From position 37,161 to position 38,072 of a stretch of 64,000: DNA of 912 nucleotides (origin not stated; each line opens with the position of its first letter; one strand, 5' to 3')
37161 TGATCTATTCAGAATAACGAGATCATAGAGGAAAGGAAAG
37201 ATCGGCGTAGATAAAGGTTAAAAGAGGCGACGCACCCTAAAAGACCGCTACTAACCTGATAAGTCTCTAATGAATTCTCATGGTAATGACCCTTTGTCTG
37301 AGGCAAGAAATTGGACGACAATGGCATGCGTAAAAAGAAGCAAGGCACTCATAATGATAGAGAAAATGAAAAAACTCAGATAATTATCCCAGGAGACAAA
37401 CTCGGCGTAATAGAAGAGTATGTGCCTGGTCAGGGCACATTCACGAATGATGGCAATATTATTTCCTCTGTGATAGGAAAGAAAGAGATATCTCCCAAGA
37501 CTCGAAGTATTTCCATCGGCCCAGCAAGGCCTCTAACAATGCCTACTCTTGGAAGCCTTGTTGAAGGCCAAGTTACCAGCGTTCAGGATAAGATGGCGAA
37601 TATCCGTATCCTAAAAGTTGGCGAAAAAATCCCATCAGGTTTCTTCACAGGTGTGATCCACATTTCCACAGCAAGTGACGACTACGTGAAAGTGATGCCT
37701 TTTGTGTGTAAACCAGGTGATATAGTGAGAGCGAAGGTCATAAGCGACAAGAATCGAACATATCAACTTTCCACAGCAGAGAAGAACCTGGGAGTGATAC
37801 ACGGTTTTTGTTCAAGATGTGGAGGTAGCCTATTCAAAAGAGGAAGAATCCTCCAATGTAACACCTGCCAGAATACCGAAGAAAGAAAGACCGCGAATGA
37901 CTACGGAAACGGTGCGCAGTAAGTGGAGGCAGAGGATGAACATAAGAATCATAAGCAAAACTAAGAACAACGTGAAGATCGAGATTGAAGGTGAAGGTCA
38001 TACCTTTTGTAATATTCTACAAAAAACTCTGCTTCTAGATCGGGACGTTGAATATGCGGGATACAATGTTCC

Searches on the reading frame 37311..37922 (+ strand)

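Call 31: search_protein_families(library=pfam, max_evalue=0.00001, proteins=[window:37311-37922:+])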
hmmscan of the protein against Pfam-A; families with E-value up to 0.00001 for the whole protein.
window:37311-37922:+ (203 aa): 1 family
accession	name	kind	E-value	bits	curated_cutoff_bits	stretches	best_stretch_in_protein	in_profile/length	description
PF14382.12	ECR1_N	-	3.5e-13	49.5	27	1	24-60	1-37/38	Exosome complex exonuclease RRP4 N-terminal region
